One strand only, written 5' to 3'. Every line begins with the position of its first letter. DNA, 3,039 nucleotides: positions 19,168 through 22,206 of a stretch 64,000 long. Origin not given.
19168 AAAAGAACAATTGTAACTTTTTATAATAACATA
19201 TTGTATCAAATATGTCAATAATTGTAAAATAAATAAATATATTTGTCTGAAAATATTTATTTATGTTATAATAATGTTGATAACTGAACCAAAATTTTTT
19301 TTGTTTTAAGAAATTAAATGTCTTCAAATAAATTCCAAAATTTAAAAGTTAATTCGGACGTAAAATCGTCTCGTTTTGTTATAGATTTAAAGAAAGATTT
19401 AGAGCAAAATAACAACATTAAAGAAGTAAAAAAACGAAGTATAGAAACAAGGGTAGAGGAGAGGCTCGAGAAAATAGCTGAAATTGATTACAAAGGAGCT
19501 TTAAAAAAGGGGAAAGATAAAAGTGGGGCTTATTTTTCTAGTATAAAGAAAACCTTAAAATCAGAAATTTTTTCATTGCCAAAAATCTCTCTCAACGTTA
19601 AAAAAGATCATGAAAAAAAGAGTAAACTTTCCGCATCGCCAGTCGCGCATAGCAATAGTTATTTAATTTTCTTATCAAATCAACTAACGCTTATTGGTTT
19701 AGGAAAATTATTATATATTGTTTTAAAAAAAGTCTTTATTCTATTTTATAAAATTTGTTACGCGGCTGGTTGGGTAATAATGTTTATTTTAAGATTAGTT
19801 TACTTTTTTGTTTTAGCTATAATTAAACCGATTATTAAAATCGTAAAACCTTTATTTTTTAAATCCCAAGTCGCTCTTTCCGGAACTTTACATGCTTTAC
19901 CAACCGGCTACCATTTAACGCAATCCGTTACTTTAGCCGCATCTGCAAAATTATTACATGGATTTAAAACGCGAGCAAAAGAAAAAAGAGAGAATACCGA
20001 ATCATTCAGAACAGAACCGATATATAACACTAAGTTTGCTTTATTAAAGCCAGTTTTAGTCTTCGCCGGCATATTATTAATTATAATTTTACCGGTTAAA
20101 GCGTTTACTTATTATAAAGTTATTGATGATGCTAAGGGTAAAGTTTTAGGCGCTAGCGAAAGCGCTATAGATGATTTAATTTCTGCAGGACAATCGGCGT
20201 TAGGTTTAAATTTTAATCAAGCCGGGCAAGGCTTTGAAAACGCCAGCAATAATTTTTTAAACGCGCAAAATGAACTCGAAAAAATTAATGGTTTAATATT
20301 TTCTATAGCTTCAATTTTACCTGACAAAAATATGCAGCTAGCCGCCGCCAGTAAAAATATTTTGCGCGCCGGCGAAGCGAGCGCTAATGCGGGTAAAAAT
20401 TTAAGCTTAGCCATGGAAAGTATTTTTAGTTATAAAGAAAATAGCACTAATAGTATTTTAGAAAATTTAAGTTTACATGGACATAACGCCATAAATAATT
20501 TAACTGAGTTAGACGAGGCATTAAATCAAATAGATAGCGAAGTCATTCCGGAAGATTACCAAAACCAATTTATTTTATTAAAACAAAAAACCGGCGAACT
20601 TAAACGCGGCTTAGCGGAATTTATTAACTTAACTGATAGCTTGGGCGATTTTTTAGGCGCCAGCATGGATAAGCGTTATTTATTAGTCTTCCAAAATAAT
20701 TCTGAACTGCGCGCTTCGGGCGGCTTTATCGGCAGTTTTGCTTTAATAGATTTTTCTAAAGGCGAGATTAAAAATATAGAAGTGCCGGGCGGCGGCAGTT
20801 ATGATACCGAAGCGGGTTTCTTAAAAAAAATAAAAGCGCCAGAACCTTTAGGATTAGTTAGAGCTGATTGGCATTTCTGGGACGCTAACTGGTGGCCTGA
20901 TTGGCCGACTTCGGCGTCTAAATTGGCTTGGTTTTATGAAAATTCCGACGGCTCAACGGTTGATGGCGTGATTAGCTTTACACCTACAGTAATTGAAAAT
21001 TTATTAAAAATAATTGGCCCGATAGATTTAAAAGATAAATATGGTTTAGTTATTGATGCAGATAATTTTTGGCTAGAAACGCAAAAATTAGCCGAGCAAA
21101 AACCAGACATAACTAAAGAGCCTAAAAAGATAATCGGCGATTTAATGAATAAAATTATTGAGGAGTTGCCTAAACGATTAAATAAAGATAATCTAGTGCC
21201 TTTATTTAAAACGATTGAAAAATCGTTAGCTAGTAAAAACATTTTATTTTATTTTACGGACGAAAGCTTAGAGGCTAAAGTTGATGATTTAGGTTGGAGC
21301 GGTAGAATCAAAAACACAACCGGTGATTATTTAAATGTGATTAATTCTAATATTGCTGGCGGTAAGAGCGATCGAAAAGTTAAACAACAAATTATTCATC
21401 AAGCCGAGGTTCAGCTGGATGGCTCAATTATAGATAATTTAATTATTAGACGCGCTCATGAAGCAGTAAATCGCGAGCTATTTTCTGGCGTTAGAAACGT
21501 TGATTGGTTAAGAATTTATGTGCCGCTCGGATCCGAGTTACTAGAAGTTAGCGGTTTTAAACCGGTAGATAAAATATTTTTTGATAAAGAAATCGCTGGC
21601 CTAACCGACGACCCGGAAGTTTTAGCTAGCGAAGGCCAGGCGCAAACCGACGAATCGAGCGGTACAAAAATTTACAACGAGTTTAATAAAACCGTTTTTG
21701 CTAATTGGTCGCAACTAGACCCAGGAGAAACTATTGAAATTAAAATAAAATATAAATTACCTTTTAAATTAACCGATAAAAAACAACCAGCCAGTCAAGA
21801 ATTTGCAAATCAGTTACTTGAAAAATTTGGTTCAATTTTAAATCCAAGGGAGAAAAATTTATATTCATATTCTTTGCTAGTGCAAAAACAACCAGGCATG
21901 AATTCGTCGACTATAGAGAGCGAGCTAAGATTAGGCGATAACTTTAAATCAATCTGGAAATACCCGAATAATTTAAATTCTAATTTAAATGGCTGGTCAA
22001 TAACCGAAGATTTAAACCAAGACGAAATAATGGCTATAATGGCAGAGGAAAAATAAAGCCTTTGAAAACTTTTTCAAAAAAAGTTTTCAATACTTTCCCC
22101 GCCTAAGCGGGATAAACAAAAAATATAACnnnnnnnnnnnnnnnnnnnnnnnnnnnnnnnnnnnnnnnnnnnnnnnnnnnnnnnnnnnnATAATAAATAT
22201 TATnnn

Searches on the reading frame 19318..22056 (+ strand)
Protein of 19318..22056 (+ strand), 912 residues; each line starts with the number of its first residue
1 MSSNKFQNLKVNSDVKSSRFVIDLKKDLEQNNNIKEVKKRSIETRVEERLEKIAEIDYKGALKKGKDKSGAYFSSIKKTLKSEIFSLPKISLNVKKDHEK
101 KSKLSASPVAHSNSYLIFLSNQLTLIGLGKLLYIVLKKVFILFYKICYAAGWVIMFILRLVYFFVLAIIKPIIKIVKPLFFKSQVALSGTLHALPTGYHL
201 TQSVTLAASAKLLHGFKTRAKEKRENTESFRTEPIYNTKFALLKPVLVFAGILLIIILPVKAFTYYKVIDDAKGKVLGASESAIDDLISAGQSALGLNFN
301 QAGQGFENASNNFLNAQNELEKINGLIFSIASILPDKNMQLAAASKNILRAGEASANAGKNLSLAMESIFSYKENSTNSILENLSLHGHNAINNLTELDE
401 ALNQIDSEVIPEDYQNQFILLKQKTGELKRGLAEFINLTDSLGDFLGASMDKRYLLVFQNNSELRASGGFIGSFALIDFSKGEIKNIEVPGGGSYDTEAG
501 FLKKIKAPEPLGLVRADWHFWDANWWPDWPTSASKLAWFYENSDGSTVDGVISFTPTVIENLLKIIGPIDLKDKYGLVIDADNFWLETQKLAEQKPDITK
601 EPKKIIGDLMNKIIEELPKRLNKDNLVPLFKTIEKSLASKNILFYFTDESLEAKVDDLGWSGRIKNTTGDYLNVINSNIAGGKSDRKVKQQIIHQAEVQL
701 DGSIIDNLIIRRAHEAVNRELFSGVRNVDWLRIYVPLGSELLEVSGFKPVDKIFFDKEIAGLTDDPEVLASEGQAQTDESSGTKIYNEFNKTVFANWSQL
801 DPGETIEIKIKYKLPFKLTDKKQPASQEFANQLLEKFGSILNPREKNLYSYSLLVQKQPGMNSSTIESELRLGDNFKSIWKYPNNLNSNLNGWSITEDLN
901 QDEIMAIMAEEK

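Call 31: find_related_loci(query=window:19318-22056:+, collection=genome_contigs, flank=10000)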
Query window:19318-22056:+ (912 aa) in genome_contigs; peptide patterns used: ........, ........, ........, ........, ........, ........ (x = any residue, [..] = any of these).
248 stretches matched a pattern; 151 encode a relative of the query (tblastn E <= 1e-3); the best 80 are kept; 80 distinct loci.
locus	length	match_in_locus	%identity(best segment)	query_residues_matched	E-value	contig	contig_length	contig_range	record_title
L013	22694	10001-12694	82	1-912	0e+0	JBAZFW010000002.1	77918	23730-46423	MAG: Patescibacteria group bacterium isolate SO_2017_LW3_29 NODE_635_length_77918_cov_3.524058_LW162_2017, whole genome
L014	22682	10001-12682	75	1-912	0e+0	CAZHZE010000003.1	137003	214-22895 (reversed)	MAG TPA_asm: uncultured Gammaproteobacteria bacterium isolate SRP263991_co7_529 genome assembly, contig: NODE_56_length_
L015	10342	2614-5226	68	1-912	0e+0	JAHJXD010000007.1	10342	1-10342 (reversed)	MAG: Patescibacteria group bacterium isolate UML_A.mb.15 UML_A.mb.15_k141_21369, whole genome shotgun sequence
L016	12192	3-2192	74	180-910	0e+0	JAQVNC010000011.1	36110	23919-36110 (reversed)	MAG: Patescibacteria group bacterium isolate STF1_148 NODE_2391_length_36110_cov_6.003780_Sandtown_F1, whole genome shot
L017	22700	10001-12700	66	1-912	0e+0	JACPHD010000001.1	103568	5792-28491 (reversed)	MAG: Parcubacteria group bacterium isolate NC_groundwater_405_Ag_B-0.1um_41_14 GD18-4_B1_scaffold_38162, whole genome sh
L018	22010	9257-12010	60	1-912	0e+0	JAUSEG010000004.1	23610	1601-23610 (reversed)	MAG: bacterium isolate E14_maxbin.173 E14_k141_711802, whole genome shotgun sequence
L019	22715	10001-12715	57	1-912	0e+0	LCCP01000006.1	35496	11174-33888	MAG: Parcubacteria group bacterium GW2011_GWC2_42_12 UU95_C0006, whole genome shotgun sequence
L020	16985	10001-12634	57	8-911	0e+0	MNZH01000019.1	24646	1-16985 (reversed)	MAG: Parcubacteria group bacterium CG2_30_45_37 cg2_3.0_scaffold_5895_c, whole genome shotgun sequence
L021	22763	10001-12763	56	1-912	0e+0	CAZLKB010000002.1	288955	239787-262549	MAG TPA_asm: uncultured Gammaproteobacteria bacterium isolate binchicken_co115_145 genome assembly, contig: NODE_37_leng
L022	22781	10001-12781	68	1-906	0e+0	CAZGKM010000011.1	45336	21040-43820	MAG TPA_asm: uncultured Gammaproteobacteria bacterium isolate SRP319275_co4_39 genome assembly, contig: NODE_452_length_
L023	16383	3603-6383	54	1-912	0e+0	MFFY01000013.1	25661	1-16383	MAG: Candidatus Falkowbacteria bacterium RIFCSPLOWO2_12_FULL_45_13 rifcsplowo2_12_scaffold_1847, whole genome shotgun se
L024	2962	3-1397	85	448-912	0e+0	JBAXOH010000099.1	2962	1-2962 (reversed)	MAG: bacterium isolate ELA500 MAG500_99, whole genome shotgun sequence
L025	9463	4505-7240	45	3-912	0e+0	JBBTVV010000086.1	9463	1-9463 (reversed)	MAG: Patescibacteria group bacterium isolate H43-bin112_1 H43_bin112_1_000000000086, whole genome shotgun sequence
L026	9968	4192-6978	46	3-908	0e+0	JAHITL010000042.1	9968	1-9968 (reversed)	MAG: Patescibacteria group bacterium isolate MM_PC_MetaG.mb.212 MM_PC_MetaG.mb.212_k141_291830, whole genome shotgun seq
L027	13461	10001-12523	47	5-912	0e+0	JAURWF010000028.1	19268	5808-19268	MAG: bacterium isolate E10_concoct.bin.1_sub E10_k141_590836, whole genome shotgun sequence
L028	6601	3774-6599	45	4-893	0e+0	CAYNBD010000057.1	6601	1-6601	MAG TPA_asm: uncultured Gammaproteobacteria bacterium isolate binchicken_co129_838 genome assembly, contig: NODE_39754_l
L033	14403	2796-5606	44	2-912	0e+0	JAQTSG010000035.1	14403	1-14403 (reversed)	MAG: Patescibacteria group bacterium isolate STB_181 NODE_10153_length_14403_cov_2.887153_Sandtown_B, whole genome shotg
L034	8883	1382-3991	44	35-912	0e+0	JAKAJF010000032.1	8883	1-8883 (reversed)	MAG: bacterium isolate WY3.bin75 NODE_15042_length_8883_cov_1.225674, whole genome shotgun sequence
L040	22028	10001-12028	52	243-912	0e+0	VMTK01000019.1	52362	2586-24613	MAG: Candidatus Falkowbacteria bacterium isolate S3_17 k141_56336, whole genome shotgun sequence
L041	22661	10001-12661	43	1-912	0e+0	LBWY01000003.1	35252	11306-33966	MAG: Parcubacteria group bacterium GW2011_GWE2_39_37 UT48_C0003, whole genome shotgun sequence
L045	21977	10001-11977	53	241-906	0e+0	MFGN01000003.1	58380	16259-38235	MAG: Candidatus Falkowbacteria bacterium RIFOXYD12_FULL_34_57 rifoxyd3_full_scaffold_129, whole genome shotgun sequence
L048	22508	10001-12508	53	8-912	0e+0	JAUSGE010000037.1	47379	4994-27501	MAG: bacterium isolate E14_metabat.bin.105 E14_k141_617564, whole genome shotgun sequence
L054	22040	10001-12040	47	239-911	0e+0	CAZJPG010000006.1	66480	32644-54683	MAG TPA_asm: uncultured Gammaproteobacteria bacterium isolate SRP263991_co7_920 genome assembly, contig: NODE_351_length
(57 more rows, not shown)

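Call 39: search_protein_families(library=pfam, proteins=[L013:9058-9726:+, L014:8705-9775:-, L017:9222-9863:+, L020:9160-9693:-, L021:8665-9432:-, L022:9281-9799:-, L033:2146-2685:+, L034:523-1140:-, L041:9144-9803:+, L040:8663-9118:-], max_evalue=0.01)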
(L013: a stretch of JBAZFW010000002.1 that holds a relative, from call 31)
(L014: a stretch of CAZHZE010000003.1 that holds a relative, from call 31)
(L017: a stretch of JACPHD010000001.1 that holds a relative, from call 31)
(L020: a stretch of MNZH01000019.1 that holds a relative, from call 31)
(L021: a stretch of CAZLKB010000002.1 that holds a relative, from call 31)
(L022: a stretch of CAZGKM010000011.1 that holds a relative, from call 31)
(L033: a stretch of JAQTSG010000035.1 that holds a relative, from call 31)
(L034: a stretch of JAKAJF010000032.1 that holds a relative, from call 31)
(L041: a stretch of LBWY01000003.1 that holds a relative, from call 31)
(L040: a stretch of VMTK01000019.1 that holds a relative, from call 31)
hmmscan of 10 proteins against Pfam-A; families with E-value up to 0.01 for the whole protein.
L013:9058-9726:+ (222 aa): 0 families

L014:8705-9775:- (356 aa): 0 families

L017:9222-9863:+ (213 aa): 1 family
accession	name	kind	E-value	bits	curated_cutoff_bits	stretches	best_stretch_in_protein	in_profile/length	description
PF18912.6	DZR_2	-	0.0087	16.3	27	0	16-40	9-33/56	Double zinc ribbon domain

L020:9160-9693:- (177 aa): 0 families

L021:8665-9432:- (255 aa): 1 family
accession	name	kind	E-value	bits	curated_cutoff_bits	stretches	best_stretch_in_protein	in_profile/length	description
PF10417.14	1-cysPrx_C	-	0.0094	16.3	21.1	0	215-236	15-39/41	C-terminal domain of 1-Cys peroxiredoxin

L022:9281-9799:- (172 aa): 0 families

L033:2146-2685:+ (179 aa): 0 families

L034:523-1140:- (205 aa): 0 families

L041:9144-9803:+ (219 aa): 1 family
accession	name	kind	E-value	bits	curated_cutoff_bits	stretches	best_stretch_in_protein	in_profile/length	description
PF18912.6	DZR_2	-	0.0052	17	27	1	23-45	9-31/56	Double zinc ribbon domain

L040:8663-9118:- (151 aa): 0 families

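Call 76: search_protein_families(library=padloc, proteins=[L013:9058-9726:+, L014:8705-9775:-, L020:9160-9693:-, L021:8665-9432:-, L034:523-1140:-, L048:8779-9255:-, L048:9258-9752:-, L054:7519-8055:-, L028:2429-3610:+, L045:7219-7782:+], max_evalue=0.1)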
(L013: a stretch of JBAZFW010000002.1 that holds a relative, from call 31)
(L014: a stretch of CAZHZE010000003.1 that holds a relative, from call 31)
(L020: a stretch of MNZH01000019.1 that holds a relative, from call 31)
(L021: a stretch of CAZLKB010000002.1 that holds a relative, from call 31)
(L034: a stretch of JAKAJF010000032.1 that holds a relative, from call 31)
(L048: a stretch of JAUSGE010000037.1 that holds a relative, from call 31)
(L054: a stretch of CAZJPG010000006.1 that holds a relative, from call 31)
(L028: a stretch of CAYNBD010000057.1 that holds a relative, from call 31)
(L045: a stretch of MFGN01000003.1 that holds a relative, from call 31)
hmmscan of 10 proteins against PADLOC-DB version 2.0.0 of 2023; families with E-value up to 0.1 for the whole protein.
L013:9058-9726:+ (222 aa): 0 families

L014:8705-9775:- (356 aa): 0 families

L020:9160-9693:- (177 aa): 0 families

L021:8665-9432:- (255 aa): 0 families

L034:523-1140:- (205 aa): 0 families

L048:8779-9255:- (158 aa): 0 families

L048:9258-9752:- (164 aa): 0 families

L054:7519-8055:- (178 aa): 0 families

L028:2429-3610:+ (393 aa): 0 families

L045:7219-7782:+ (187 aa): 0 families

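Call 77: search_protein_families(library=phrogs, proteins=[L013:9058-9726:+, L014:8705-9775:-, L020:9160-9693:-, L021:8665-9432:-, L034:523-1140:-, L048:8779-9255:-, L048:9258-9752:-, L054:7519-8055:-, L028:2429-3610:+, L045:7219-7782:+], max_evalue=0.1)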
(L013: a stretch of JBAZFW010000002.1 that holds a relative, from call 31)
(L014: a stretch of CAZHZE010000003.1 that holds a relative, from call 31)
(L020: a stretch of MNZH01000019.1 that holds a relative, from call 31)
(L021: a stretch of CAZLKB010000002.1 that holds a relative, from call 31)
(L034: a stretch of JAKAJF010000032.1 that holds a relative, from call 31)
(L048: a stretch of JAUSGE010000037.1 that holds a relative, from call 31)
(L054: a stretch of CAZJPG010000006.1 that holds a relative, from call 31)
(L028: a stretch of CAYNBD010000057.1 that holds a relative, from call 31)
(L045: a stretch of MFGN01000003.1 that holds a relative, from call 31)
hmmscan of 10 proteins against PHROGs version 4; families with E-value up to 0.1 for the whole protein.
L013:9058-9726:+ (222 aa): 1 family
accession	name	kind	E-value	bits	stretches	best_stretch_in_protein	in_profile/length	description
phrog_389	-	tail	0.0041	18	1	140-196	18-74/151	tail protein XkdN-like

L014:8705-9775:- (356 aa): 0 families

L020:9160-9693:- (177 aa): 1 family
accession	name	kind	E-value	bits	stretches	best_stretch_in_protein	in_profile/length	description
phrog_21543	-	unknown function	0.036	15.1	1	120-143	9-32/40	-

L021:8665-9432:- (255 aa): 1 family
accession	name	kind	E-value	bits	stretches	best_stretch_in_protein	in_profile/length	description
phrog_15065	-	unknown function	0.075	14.2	0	4-31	3-28/99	-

L034:523-1140:- (205 aa): 1 family
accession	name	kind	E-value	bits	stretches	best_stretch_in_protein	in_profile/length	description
phrog_14553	-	unknown function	0.043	14.8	0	72-96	5-29/52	-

L048:8779-9255:- (158 aa): 0 families

L048:9258-9752:- (164 aa): 3 families
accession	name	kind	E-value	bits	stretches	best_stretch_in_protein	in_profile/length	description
phrog_1621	-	unknown function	0.0061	17.1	1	81-119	34-73/134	-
phrog_5034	-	DNA, RNA and nucleotide metabolism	0.028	15.5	1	77-112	9-44/138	NinG/ Rap DNA junction specific endonuclease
phrog_6332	-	unknown function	0.039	14.9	1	100-122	7-29/60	-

L054:7519-8055:- (178 aa): 0 families

L028:2429-3610:+ (393 aa): 0 families

L045:7219-7782:+ (187 aa): 0 families

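Call 93: search_solved_structures(query=L014:8705-9775:-, max_evalue=1)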
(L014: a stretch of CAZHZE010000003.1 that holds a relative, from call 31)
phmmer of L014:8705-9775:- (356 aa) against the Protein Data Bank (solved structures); distinct sequences matched with E-value up to 1: 5.
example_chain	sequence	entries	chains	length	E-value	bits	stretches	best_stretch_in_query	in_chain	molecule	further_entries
2roa_A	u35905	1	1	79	0.17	13.6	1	75-144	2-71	Calmodulin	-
2ksz_A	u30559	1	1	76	0.17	13.6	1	75-144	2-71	Putative uncharacterized protein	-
8dpe_A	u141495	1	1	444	0.54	12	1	143-221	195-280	ATP-dependent RNA helicase DDX42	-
9v2s_A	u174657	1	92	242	0.59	11.9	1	194-246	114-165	Gasdermin bGSDM, N-terminus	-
7n52_A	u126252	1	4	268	0.71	11.6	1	194-246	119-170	Gasdermin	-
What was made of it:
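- Tried and rejected: My recalled resemblance to MYG1/DHH was not supported by Pfam or PDB sequence searches (calls 39, 93).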

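Call 94: search_solved_structures(query=L013:9058-9726:+, max_evalue=1)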
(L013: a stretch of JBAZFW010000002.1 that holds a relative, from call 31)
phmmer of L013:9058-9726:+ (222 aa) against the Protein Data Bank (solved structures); distinct sequences matched with E-value up to 1: 0.
